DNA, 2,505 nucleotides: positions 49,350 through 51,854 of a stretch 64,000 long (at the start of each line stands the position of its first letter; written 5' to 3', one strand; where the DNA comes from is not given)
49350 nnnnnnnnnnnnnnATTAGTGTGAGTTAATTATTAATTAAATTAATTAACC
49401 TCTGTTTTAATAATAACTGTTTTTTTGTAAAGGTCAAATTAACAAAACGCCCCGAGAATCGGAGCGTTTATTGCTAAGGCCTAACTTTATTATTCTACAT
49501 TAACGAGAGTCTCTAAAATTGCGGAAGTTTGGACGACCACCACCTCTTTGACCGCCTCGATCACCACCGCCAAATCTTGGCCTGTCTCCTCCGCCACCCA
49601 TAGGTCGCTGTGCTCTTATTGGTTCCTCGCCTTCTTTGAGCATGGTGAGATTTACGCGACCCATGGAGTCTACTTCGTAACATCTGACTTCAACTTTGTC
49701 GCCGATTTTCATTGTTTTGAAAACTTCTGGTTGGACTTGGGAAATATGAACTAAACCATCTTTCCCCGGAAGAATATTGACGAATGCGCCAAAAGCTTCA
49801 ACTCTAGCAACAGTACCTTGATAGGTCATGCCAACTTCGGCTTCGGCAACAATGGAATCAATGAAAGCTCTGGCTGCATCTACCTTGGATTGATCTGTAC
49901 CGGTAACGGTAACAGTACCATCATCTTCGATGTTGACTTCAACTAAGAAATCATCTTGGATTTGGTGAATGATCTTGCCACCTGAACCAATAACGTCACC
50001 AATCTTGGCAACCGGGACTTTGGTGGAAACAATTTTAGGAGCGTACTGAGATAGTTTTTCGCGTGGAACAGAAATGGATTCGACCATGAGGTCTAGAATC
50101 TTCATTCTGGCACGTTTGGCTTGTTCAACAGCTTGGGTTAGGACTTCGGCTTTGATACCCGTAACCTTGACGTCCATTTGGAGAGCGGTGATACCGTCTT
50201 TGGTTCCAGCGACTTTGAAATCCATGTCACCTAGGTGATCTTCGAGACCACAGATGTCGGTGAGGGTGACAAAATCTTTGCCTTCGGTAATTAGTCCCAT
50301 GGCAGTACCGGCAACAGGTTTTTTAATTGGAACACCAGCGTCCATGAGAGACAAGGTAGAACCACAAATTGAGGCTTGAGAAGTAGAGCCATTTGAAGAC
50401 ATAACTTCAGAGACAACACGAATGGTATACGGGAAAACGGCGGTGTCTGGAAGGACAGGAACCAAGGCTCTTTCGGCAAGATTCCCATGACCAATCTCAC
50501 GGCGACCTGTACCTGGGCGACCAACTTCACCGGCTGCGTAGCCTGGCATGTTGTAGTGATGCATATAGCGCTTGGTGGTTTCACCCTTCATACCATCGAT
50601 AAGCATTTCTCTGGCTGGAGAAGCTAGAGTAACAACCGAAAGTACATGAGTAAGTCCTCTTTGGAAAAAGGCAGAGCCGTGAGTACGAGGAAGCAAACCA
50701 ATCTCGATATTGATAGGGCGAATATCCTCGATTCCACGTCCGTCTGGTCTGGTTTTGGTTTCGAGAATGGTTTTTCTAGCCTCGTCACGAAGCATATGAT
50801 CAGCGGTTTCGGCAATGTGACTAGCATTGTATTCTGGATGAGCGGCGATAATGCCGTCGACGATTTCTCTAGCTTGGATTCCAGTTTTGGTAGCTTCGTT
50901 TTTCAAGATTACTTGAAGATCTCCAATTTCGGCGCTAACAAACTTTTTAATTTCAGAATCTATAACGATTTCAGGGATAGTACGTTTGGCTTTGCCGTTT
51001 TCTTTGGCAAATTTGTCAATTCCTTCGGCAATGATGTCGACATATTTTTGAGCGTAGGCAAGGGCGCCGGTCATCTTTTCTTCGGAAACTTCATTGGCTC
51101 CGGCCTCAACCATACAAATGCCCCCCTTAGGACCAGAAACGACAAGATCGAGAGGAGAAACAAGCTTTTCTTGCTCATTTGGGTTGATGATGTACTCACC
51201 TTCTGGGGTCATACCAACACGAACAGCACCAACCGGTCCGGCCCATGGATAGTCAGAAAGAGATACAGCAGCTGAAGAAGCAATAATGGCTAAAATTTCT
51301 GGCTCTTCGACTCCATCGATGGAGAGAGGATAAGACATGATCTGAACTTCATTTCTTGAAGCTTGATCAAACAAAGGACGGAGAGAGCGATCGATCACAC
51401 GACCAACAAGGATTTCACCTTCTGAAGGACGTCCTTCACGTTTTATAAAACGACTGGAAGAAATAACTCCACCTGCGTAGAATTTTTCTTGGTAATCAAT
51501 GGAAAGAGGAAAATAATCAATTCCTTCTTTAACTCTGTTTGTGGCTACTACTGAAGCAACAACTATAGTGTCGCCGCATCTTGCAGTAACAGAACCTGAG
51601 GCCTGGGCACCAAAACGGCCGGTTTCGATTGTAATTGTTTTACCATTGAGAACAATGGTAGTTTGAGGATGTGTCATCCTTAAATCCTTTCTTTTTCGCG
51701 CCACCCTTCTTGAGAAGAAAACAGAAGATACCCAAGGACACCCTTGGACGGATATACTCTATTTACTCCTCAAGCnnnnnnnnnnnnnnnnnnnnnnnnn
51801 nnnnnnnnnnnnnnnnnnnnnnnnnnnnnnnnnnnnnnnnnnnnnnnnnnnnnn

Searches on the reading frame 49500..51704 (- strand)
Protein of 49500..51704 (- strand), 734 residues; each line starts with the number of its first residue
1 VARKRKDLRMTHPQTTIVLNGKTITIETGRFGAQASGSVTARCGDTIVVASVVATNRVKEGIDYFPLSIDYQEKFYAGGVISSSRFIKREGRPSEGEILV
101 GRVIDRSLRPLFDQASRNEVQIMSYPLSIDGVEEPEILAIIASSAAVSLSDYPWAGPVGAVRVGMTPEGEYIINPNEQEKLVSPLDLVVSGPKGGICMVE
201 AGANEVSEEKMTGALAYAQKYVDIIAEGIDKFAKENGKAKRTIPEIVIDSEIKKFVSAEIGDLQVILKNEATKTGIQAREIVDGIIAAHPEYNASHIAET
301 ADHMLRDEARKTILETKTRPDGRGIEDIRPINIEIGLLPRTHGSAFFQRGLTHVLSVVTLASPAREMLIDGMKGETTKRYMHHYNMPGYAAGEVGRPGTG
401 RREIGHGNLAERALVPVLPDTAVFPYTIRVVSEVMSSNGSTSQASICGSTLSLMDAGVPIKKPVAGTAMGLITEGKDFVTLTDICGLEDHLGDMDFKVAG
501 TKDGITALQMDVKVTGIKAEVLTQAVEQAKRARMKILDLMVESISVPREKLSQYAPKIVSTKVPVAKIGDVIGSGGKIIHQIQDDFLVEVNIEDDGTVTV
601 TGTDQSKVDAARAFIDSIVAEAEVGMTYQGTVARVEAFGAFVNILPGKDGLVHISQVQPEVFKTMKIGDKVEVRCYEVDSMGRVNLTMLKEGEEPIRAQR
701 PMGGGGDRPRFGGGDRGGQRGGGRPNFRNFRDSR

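Call 78: search_protein_families(library=pfam, proteins=[window:49500-51704:-], max_evalue=0.0001)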
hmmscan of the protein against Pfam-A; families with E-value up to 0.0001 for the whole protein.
window:49500-51704:- (734 aa): 4 families
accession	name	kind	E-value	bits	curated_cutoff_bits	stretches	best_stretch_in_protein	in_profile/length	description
PF01138.27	RNase_PH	-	2.1e-51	174.2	25.5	2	328-459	2-130/130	3' exoribonuclease family, domain 1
PF03725.20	RNase_PH_C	-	1.7e-15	57.1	20.8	1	156-220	1-66/67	3' exoribonuclease family, domain 2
PF00575.29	S1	-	2.5e-11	44.2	22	1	622-686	2-71/74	S1 RNA binding domain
PF00013.35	KH_1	-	2.5e-11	43.6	21.5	1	561-616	4-65/66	KH domain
